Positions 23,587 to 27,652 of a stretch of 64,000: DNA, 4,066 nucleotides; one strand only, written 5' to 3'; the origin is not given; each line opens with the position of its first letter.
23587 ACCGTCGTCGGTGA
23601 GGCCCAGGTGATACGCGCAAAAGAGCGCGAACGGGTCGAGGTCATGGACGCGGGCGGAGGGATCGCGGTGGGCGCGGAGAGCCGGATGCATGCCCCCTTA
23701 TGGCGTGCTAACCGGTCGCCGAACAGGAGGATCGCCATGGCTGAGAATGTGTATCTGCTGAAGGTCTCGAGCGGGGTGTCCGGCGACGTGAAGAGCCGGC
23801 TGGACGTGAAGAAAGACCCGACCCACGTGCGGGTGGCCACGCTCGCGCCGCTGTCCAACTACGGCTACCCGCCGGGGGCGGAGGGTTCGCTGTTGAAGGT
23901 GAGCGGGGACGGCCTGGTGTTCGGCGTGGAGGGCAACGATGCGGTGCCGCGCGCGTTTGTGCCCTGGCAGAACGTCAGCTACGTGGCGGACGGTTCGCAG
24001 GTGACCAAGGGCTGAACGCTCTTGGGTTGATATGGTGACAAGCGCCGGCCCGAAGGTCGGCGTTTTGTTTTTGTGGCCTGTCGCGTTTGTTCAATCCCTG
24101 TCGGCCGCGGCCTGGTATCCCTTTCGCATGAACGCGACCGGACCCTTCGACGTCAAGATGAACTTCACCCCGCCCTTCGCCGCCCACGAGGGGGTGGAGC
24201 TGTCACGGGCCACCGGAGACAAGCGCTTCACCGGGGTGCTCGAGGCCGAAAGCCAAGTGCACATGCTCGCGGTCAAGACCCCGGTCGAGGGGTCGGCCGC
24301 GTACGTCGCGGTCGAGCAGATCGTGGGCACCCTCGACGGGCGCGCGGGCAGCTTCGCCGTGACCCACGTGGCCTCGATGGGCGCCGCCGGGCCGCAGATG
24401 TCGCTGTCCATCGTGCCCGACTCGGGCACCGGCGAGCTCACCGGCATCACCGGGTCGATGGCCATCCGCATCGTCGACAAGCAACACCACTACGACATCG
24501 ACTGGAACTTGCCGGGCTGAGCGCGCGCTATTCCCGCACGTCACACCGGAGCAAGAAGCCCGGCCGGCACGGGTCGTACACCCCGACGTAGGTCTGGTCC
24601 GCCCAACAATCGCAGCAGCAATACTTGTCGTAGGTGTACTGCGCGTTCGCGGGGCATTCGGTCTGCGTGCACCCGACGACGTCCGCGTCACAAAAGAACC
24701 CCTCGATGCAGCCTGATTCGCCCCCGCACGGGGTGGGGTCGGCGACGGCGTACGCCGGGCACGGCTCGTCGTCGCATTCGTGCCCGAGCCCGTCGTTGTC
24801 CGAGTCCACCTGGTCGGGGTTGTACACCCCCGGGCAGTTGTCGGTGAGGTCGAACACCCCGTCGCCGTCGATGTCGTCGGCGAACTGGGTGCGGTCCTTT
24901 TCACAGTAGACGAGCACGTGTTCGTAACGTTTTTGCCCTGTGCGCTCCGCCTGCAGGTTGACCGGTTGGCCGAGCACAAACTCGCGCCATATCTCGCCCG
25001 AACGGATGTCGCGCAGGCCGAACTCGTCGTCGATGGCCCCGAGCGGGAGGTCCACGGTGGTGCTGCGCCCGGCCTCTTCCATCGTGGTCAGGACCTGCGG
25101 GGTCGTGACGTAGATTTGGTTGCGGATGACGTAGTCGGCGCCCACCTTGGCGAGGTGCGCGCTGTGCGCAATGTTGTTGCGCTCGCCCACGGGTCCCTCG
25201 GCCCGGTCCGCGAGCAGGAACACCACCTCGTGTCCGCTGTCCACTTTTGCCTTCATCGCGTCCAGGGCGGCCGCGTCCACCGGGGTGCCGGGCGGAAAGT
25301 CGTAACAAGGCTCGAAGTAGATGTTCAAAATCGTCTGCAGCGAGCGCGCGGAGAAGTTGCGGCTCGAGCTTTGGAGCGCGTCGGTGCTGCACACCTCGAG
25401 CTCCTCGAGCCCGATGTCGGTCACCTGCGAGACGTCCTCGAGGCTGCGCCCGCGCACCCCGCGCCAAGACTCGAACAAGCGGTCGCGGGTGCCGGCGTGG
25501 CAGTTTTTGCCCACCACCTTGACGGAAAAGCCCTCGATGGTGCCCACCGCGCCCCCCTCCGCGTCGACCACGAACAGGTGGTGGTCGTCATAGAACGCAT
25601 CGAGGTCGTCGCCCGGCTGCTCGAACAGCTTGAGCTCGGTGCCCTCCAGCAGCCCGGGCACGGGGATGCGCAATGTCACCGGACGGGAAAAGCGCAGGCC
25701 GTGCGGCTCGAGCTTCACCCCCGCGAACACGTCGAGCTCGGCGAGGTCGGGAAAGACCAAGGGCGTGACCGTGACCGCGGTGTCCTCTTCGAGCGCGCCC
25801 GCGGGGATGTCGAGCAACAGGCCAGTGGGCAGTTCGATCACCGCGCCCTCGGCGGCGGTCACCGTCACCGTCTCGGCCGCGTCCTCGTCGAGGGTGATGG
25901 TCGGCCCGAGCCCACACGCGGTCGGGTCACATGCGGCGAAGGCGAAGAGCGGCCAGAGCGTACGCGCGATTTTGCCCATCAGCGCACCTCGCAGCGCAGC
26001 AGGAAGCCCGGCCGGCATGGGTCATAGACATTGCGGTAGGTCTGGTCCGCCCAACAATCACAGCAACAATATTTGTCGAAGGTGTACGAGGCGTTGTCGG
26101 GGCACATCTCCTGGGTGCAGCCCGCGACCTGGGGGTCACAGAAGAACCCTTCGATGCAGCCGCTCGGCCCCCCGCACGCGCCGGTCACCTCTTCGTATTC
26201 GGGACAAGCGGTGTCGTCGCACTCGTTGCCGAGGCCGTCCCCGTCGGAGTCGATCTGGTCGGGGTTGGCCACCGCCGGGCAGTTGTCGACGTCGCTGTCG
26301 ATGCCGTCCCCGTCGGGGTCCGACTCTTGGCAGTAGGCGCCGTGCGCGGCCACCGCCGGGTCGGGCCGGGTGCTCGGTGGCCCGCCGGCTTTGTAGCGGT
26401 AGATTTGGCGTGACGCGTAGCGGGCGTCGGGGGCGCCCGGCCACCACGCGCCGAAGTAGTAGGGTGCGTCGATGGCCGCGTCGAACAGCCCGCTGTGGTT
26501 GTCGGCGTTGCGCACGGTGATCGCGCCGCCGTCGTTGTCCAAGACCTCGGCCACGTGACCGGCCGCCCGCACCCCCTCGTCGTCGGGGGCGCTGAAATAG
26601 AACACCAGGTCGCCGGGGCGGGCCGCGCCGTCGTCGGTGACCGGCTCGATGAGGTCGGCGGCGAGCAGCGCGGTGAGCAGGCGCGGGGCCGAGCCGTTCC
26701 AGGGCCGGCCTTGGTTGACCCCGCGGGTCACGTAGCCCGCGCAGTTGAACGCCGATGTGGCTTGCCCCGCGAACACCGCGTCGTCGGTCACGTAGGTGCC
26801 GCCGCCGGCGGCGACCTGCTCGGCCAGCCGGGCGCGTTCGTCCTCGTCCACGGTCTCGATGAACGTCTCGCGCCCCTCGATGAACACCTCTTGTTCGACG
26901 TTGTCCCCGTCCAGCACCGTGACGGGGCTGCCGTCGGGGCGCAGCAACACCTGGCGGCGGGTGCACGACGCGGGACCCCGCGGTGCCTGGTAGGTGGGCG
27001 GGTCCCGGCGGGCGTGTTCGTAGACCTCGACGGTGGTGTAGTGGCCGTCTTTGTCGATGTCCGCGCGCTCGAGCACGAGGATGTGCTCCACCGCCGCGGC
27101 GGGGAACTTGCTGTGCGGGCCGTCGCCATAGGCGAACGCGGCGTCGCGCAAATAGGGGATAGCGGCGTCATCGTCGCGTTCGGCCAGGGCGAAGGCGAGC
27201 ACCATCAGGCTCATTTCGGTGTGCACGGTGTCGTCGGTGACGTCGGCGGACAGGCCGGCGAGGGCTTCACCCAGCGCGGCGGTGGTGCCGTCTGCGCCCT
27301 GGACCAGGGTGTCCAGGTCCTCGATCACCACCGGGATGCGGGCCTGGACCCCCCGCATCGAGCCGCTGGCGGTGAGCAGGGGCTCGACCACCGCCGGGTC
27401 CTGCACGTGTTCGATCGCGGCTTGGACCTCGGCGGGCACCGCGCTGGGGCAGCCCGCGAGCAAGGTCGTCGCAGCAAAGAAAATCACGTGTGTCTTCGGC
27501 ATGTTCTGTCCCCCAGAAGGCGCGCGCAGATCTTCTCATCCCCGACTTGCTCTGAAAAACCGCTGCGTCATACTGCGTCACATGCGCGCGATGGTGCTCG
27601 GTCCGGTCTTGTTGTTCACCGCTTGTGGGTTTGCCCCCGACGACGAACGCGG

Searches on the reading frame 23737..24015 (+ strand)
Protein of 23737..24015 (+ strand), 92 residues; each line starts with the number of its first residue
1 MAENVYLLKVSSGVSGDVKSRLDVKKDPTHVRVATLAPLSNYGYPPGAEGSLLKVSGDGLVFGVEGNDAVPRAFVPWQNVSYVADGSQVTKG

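Call 84: search_protein_families(library=pfam, proteins=[window:23737-24015:+], max_evalue=0.1)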
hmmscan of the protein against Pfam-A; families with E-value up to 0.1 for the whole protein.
window:23737-24015:+ (92 aa): 0 families

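Call 85: find_homologous_proteins(query=window:23737-24015:+)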
Query window:23737-24015:+ (92 aa): 89 proteins with E <= 0.001 among 91 candidates.
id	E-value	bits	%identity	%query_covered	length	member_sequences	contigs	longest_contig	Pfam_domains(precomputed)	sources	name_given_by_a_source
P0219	1.6e-53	196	100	100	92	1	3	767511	-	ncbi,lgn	-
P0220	3.3e-48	179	92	100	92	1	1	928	-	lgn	-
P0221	2.5e-34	135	68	99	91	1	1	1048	-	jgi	jgi:hypothetical protein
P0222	2.1e-33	132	67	97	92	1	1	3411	-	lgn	-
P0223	7.5e-33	130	67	97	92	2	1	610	-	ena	-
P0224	7.4e-32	127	67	98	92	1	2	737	-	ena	-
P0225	8.7e-32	127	70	97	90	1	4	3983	-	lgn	-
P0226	2.1e-31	125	67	98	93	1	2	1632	-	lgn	-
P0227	1.7e-28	116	57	99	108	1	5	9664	-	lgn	-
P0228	2.2e-28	116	59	99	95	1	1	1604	-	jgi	jgi:hypothetical protein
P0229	4.4e-28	115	56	97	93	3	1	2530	-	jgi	-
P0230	1.2e-27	113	62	97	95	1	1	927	-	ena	-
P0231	5.0e-27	111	62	99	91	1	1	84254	-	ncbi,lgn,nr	ncbi:MAG: hypothetical protein HYZ28_06875 [Myxococcales bacterium]|nr:hypothetical protein [Myxococ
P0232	5.2e-27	111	58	97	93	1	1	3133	-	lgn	-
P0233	1.3e-26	110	58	99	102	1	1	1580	-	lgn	-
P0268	1.1e-22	97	57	93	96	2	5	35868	-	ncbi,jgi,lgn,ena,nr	ncbi:MAG: hypothetical protein INH41_03540 [Myxococcaceae bacterium]|jgi:hypothetical protein|nr:hyp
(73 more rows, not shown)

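Call 86: find_encoding_contigs(protein=P0231, flank=10000, max_places=1)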
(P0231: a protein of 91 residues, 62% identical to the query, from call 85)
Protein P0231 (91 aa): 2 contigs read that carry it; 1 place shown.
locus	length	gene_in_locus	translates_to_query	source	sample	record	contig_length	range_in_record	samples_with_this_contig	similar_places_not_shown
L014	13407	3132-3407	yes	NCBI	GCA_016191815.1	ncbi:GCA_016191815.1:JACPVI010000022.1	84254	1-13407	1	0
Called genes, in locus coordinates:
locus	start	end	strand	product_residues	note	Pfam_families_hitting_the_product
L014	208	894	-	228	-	PF18912:DZR_2, PF00156:Pribosyltran (weak)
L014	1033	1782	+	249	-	-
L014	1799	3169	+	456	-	PF04055:Radical_SAM, PF13186:SPASM (faint)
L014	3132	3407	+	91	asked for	-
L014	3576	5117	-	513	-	PF01676:Metalloenzyme, PF06415:iPGM_N, PF01663:Phosphodiest (weak)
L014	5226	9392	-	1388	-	-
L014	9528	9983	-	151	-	PF02590:SPOUT_MTase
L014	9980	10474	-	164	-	PF02410:RsfS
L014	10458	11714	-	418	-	PF00171:Aldedh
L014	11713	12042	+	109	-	PF13428:TPR_14 (faint), PF13424:TPR_12 (faint), PF13431:TPR_17 (faint), PF00515:TPR_1 (faint), PF07719:TPR_2 (weak), PF13432:TPR_16, PF13414:TPR_11 (weak), PF14559:TPR_19 (weak), +2 more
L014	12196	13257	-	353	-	-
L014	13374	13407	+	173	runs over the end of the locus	-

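Call 87: find_encoding_contigs(protein=P0268, flank=10000, max_places=2)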
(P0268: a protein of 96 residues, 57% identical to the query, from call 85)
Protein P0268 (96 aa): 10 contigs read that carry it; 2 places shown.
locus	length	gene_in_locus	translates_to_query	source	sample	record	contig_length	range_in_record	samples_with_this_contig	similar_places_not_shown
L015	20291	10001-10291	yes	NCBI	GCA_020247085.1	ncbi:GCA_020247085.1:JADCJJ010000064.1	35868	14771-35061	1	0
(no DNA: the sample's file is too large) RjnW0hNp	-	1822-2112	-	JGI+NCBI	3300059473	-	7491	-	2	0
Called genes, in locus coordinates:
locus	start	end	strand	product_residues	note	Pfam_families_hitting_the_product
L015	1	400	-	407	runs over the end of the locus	PF00498:FHA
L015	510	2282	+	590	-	PF05090:HTTM (faint)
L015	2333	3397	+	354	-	PF02517:Rce1-like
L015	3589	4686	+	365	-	PF01476:LysM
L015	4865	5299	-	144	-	-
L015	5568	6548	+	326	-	PF01370:Epimerase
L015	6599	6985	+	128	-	PF14319:Zn_Tnp_IS91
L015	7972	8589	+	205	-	-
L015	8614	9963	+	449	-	PF04055:Radical_SAM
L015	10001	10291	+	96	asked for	-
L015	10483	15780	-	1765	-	PF11974:bMG3, PF01835:MG2, PF07703:A2M_BRD, PF00207:A2M, PF07678:TED_complement, PF17973:bMG10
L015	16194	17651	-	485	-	PF19996:ivWA-helical_N (weak), PF19997:ivWA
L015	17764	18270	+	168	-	PF04542:Sigma70_r2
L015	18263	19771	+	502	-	PF00069:Pkinase, PF07714:PK_Tyr_Ser-Thr, PF01636:APH (faint)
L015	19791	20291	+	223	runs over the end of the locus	-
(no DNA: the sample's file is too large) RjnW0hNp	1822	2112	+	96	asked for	-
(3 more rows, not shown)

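Call 95: predict_structure(alignment_id=A5)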
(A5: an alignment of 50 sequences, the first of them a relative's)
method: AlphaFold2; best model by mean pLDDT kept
length: 92 residues; sequences in the alignment: 50
mean_pLDDT: 94.7   pTM: 0.84
mean pLDDT of the five models: 94.7, 94.1, 93.9, 93.9, 92.8
residues with pLDDT >= 90: 85; 70-90: 5; 50-70: 2; < 50: 0
segments of 3 or more residues with pLDDT < 50: none
pLDDT, mean of each block of 10 residues (from residue 1): 89 96 97 96 95 98 96 97 94 64
secondary structure, 60 per line:
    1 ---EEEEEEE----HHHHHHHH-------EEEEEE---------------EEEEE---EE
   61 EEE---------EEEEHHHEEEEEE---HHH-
elements in order: E4-10 H15-22 E30-35 E51-55 E59-63 E73-76 E80-85

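Call 102: find_related_loci(query=A5, collection=metagenome_contigs, flank=10000)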
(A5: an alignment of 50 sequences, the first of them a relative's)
Query A5 (92 aa) in metagenome_contigs; peptide patterns used: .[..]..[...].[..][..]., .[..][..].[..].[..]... (x = any residue, [..] = any of these).
51 stretches matched a pattern; 12 encode a relative of the query (tblastn E <= 1e-3); 11 distinct loci.
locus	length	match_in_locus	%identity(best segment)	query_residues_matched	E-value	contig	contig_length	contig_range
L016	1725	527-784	48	6-91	1e-28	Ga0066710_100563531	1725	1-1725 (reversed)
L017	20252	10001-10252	52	6-89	1e-27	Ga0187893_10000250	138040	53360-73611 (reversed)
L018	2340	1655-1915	49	6-91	2e-26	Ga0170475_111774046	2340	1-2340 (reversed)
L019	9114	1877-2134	51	6-91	2e-26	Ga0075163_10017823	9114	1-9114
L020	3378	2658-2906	49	6-87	4e-25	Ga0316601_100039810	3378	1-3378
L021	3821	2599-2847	49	6-87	4e-25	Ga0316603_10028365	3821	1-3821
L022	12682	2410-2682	56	1-89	7e-25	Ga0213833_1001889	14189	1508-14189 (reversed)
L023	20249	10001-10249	48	6-87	1e-23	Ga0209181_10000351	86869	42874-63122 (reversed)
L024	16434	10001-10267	52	3-91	6e-23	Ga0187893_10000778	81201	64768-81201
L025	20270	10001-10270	51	2-91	5e-28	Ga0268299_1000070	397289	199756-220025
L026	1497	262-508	54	6-87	2e-13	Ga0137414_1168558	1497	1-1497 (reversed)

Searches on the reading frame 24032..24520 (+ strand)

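Call 84: search_protein_families(library=pfam, proteins=[window:24032-24520:+], max_evalue=0.1)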
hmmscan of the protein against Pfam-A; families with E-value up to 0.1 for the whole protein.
window:24032-24520:+ (162 aa): 1 family
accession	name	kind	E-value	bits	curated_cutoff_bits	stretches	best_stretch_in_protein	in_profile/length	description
PF11528.13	DUF3224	-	5.6e-37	126.8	25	1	35-157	1-125/126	Protein of unknown function (DUF3224)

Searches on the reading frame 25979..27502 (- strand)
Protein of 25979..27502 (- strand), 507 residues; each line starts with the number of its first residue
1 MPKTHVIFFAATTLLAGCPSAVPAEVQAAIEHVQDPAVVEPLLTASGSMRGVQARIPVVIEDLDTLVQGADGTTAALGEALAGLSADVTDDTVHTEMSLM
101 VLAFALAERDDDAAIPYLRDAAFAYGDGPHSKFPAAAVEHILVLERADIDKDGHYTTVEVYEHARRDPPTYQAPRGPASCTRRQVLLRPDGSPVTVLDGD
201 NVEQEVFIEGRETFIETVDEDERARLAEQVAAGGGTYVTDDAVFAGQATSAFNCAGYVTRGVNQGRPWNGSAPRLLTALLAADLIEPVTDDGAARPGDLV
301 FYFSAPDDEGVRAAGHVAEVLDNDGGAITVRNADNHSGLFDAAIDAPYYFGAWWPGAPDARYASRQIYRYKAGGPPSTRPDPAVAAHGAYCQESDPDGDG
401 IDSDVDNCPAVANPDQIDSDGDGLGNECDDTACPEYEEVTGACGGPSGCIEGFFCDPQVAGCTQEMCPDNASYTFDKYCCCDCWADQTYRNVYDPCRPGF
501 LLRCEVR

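Call 40: search_protein_families(library=ncbifam, proteins=[window:25979-27502:-], max_evalue=0.00001)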
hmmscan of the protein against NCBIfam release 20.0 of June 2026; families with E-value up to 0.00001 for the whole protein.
window:25979-27502:- (507 aa): 2 families
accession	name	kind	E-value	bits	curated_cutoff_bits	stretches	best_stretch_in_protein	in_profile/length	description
NF047638.1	throspo3_MtsC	equivalog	3.1e-09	36.2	350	1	390-433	61-104/428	cell-cell cohesion MYXO-CTERM protein MtsC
NF045500.1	Omp28_seleno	equivalog_domain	7.6e-08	32.1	200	1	393-434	272-311/377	Omp28-related selenoprotein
